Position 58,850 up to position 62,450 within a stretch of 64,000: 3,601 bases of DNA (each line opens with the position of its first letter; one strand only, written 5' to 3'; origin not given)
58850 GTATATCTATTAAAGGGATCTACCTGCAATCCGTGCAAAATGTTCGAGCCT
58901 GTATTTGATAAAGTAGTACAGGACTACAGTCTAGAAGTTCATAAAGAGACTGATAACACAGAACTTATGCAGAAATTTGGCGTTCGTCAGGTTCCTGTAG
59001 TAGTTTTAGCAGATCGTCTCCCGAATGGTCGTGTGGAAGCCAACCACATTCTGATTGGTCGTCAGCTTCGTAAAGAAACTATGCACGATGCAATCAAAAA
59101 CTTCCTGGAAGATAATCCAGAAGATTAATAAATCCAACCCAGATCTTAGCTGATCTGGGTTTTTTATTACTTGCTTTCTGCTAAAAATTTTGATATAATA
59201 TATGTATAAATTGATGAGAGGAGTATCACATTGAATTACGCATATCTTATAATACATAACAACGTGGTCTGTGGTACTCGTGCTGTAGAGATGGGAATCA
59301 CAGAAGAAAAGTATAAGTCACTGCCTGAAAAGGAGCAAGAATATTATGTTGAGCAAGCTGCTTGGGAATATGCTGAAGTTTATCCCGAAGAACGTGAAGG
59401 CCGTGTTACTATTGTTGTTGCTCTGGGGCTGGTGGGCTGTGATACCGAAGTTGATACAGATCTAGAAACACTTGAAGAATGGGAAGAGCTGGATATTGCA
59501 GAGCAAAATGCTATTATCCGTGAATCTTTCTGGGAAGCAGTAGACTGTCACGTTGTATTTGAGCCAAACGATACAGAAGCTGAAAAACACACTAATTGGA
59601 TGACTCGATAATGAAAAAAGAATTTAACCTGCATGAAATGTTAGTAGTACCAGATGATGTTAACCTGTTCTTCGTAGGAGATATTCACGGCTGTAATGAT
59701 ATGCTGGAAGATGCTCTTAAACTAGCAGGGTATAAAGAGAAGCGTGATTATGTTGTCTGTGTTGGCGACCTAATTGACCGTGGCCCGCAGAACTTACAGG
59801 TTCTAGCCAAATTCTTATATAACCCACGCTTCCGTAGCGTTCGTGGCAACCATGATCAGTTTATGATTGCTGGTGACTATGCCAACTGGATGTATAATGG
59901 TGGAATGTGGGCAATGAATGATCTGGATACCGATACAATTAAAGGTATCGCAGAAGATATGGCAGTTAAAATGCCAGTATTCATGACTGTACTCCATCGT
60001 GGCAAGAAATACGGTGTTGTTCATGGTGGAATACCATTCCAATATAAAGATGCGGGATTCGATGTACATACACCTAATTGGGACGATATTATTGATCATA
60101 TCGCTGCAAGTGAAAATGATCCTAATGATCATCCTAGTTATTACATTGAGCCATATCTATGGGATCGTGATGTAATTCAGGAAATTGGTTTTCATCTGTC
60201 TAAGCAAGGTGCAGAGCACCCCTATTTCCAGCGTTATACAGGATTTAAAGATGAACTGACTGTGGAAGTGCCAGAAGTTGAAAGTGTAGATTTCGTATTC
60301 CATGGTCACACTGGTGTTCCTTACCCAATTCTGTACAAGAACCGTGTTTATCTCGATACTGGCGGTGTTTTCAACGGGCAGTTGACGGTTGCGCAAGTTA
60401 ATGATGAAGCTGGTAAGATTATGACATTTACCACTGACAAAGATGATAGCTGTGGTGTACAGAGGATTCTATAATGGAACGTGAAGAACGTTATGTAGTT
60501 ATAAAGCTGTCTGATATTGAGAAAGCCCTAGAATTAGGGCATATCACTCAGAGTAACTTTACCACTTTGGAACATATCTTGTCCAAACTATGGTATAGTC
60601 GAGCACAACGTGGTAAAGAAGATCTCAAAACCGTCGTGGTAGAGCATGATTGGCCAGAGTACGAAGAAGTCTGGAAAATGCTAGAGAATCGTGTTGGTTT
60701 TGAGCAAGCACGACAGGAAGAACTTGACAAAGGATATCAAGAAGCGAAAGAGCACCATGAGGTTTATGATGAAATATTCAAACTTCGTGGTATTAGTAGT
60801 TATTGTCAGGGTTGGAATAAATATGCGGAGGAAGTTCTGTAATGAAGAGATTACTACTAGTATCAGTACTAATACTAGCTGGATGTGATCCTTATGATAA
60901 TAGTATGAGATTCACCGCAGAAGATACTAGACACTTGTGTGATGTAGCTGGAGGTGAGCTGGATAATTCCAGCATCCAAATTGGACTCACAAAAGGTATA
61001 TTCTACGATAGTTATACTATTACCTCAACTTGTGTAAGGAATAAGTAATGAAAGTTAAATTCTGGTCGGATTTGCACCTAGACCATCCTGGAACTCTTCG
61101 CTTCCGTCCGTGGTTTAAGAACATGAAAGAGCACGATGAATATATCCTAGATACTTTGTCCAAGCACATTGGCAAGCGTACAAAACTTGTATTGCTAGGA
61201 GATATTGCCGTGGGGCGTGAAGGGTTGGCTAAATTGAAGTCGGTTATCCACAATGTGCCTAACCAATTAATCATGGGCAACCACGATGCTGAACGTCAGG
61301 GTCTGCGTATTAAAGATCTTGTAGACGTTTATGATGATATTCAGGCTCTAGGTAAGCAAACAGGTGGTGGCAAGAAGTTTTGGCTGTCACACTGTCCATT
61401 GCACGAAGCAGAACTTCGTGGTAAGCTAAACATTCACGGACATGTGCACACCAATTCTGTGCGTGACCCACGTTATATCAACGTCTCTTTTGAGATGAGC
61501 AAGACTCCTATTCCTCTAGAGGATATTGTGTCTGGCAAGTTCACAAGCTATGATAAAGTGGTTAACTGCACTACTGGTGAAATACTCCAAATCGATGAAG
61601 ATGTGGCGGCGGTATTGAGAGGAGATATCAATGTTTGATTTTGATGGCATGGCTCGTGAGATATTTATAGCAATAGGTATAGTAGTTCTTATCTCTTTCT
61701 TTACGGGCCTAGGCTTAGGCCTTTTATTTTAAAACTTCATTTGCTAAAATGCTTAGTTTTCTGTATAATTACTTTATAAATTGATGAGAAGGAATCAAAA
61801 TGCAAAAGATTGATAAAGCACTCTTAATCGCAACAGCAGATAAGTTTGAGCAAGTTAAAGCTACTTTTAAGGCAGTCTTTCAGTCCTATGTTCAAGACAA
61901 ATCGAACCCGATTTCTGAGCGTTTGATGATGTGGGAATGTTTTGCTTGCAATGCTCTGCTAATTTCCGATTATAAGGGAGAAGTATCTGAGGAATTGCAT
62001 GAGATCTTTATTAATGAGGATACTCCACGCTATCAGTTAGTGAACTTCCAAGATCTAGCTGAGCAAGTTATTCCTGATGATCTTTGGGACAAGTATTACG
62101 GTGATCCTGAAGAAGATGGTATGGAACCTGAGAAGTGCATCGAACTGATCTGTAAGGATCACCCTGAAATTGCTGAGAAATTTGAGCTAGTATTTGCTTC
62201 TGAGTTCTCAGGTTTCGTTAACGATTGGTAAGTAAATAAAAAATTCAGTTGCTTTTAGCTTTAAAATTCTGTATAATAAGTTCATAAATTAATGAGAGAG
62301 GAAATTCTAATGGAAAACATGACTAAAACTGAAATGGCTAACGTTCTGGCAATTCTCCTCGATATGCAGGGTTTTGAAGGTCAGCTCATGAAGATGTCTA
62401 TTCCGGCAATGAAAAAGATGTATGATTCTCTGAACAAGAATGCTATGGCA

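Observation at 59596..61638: Two metallophosphoesterases close together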

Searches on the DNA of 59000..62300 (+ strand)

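Call 4: search_dna_similar(query=window:59000-62300:+, collection=phages, mode=near, max_rows=25)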
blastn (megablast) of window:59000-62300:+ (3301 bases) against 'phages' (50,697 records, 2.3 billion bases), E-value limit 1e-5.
Records with a match: 447; places in all: 452; records where one place covers at least 80% of the query: 179.
Best place of each record, by identity: 95-99% 164; 90-95% 40; 80-90% 59; 60-80% 184.
By first word of the organism name: Salmonella 271; Escherichia 129; Phage 12; Klebsiella 10; Bacteriophage 10; Shigella 4; Citrobacter 3; Listeria 3; Yersinia 2; Obesumbacterium 1; and 2 more.
By host as written in the record: - 58; Escherichia coli 42; Salmonella enterica subsp. enterica serovar Enteritidis PT1 39; Salmonella sp. 25; Salmonella enterica 23; Salmonella enterica subsp. enterica serovar Enteritidis 21; Salmonella enterica subsp. enterica 19; Salmonella enterica subsp. enterica serovar Typhimurium 17; and 93 more.
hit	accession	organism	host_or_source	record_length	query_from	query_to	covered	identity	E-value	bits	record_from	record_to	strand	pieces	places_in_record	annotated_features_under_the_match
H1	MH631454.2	Salmonella phage Sw2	Salmonella enterica subsp. enterica ...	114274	1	3301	100%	99.0%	0e+0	5908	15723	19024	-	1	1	serine/threonine protein phosphatase | serine/threonine phosphatase | hypothetical protein (x4) | thioredoxin | terminator (x2) | and 1 other names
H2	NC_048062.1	Salmonella phage Sw2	Salmonella enterica subsp. enterica ...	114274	1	3301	100%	99.0%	0e+0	5908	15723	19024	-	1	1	NinI-like serine-threonine phosphatase | phosphoesterase | hypothetical protein (x3) | Rz-like spanin | thioredoxin | and 2 other names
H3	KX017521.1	Salmonella phage 118970_sal2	Salmonella enterica subsp. Enteritidis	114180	1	3301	100%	98.8%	0e+0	5867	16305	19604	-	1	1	hypothetical protein (x7) | thioredoxin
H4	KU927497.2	Salmonella phage 100268_sal2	Salmonella enterica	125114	1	3301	100%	98.8%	0e+0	5867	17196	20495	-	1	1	serine/threonine protein phosphatase (x2) | hypothetical protein (x5) | thioredoxin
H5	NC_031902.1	Salmonella phage 100268_sal2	Salmonella enterica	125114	1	3301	100%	98.8%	0e+0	5867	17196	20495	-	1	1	NinI-like serine-threonine phosphatase | phosphoesterase | hypothetical protein (x4) | Rz-like spanin | thioredoxin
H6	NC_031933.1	Salmonella phage 118970_sal2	Salmonella enterica subsp. Enteritidis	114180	1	3301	100%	98.8%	0e+0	5867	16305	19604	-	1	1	NinI-like serine-threonine phosphatase | phosphoesterase | hypothetical protein (x4) | Rz-like spanin | thioredoxin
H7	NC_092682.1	Salmonella phage beppo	Salmonella enterica subsp. enterica ...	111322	1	3301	100%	98.2%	0e+0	5768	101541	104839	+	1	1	putative serine/threonine protein phosphatase 2 | putative serine/threonine protein phosphatase | hypothetical protein (x4) | putative thioredoxin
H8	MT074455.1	Salmonella phage beppo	Salmonella enterica subsp. enterica ...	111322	1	3301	100%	98.2%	0e+0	5768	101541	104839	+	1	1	putative serine/threonine protein phosphatase 2 | putative serine/threonine protein phosphatase | hypothetical protein (x4) | putative thioredoxin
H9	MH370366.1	Salmonella phage S113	Salmonella enterica serotype ...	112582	1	3301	100%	98.0%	0e+0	5736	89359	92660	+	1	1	serine/threonine protein phosphatase | phosphoesterase | hypothetical protein (x5) | thioredoxin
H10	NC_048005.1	Salmonella phage S113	Salmonella enterica serotype ...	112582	1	3301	100%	98.0%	0e+0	5736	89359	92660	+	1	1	NinI-like serine-threonine phosphatase | phosphoesterase | hypothetical protein (x4) | Rz-like spanin | thioredoxin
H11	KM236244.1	Salmonella phage Stitch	Salmonella enterica subsp. enterica ...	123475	1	3301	100%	97.2%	0e+0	5592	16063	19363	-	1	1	serine/threonine protein phosphatase (x2) | hypothetical protein (x5) | thioredoxin | terminator | ribosome_binding_site (x8)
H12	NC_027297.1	Salmonella phage Stitch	Salmonella enterica subsp. enterica ...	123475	1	3301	100%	97.2%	0e+0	5592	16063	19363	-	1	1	NinI-like serine-threonine phosphatase | phosphoesterase | hypothetical protein (x4) | Rz-like spanin | thioredoxin | and 2 other names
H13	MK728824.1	Salmonella phage Seabear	Salmonella enterica subsp. enterica ...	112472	1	3301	100%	97.2%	0e+0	5587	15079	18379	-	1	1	serine/threonine protein phosphatase (x2) | hypothetical protein (x5) | thioredoxin | ribosome_binding_site (x8)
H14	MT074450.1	Salmonella phage faergetype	Salmonella enterica subsp. enterica ...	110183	1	3301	100%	96.8%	0e+0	5515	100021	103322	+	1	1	putative serine/threonine protein phosphatase 2 | putative serine/threonine protein phosphatase | hypothetical protein (x4) | putative thioredoxin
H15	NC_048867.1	Salmonella phage faergetype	Salmonella enterica subsp. enterica ...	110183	1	3301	100%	96.8%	0e+0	5515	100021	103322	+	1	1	NinI-like serine-threonine phosphatase | phosphoesterase | hypothetical protein (x3) | Rz-like spanin | putative thioredoxin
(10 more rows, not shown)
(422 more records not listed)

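Call 5: get_annotated_region(hit=H2, flank=4000)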
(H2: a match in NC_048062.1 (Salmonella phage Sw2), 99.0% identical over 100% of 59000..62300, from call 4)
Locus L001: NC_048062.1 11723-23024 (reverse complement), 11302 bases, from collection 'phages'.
description: Salmonella phage Sw2, complete genome.
organism: Salmonella phage Sw2 (NCBI taxid 2316014)
taxonomy: Viruses; Duplodnaviria; Heunggongvirae; Uroviricota; Caudoviricetes; Demerecviridae; Markadamsvirinae; Epseptimavirus; Epseptimavirus Sw2
host: Salmonella enterica subsp. enterica serovar Kentucky; source: mixed waste water; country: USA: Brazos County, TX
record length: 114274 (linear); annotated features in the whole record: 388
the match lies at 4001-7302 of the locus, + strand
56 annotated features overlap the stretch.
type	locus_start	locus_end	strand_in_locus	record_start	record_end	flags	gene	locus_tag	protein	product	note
CDS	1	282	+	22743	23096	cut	-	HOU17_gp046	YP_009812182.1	Rz-like spanin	Signal peptide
regulatory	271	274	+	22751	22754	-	-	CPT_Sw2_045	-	ribosome_binding_site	CPT_Sw2_045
CDS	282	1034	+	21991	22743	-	-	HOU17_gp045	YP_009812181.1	deoxynucleoside monophosphate kinase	-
regulatory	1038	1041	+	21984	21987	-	-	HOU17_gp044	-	ribosome_binding_site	CPT_Sw2_044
CDS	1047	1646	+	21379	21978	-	-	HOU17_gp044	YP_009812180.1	ATP-dependent protease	E=1.24e-135, YP_006870.1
regulatory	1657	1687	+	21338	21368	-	-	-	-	terminator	-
regulatory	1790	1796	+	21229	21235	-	-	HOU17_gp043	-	ribosome_binding_site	CPT_Sw2_043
CDS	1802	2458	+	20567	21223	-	-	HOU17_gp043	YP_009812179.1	holin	Bacteriophage T holin; N-terminal TMD; SIgnal Peptide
regulatory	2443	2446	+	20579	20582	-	-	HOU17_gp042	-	ribosome_binding_site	CPT_Sw2_042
CDS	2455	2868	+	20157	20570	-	-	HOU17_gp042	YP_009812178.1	endolysin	pfam13539 D-ala D-ala Carboxypeptidase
regulatory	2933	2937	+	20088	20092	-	-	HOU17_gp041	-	ribosome_binding_site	CPT_Sw2_041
CDS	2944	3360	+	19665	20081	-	-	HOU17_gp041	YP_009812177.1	hypothetical protein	-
regulatory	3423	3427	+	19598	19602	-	-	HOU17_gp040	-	ribosome_binding_site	CPT_Sw2_040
CDS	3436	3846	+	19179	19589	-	-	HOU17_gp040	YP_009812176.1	hypothetical protein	-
regulatory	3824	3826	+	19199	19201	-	-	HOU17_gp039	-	ribosome_binding_site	CPT_Sw2_039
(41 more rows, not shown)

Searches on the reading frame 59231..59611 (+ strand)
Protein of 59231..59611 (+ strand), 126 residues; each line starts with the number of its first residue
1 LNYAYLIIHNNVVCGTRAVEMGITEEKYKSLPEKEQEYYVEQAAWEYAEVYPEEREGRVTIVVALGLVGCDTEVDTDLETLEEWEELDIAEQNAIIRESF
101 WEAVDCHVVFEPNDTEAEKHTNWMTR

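Call 3: search_protein_families(library=pfam, proteins=[window:59231-59611:+], max_evalue=0.01)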
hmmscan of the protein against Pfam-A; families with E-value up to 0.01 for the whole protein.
window:59231-59611:+ (126 aa): 1 family
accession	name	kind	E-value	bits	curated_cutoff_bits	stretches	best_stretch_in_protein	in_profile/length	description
PF23768.1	DUF7167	-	6.8e-07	29.7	24.4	1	58-107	2-54/60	Domain of unknown function (DUF7167)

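Call 6: search_protein_families(library=phrogs, proteins=[window:59231-59611:+], max_evalue=0.001)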
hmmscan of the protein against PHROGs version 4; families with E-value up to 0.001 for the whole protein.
window:59231-59611:+ (126 aa): 2 families
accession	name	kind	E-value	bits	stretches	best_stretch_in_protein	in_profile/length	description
phrog_6798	-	unknown function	7e-76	253.2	1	1-125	1-125/126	-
phrog_9965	-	unknown function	4.8e-06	27.6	1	7-48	6-47/61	-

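Call 81: search_protein_families(library=padloc, proteins=[window:59231-59611:+], max_evalue=0.01)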
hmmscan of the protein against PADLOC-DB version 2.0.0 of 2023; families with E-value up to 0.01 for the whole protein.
window:59231-59611:+ (126 aa): 1 family
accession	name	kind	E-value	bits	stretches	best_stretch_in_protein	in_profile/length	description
PDLC00992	Cas11a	-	0.0012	17.2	1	16-94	31-96/107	CRISPR type I-A/APERN-associated protein Csa5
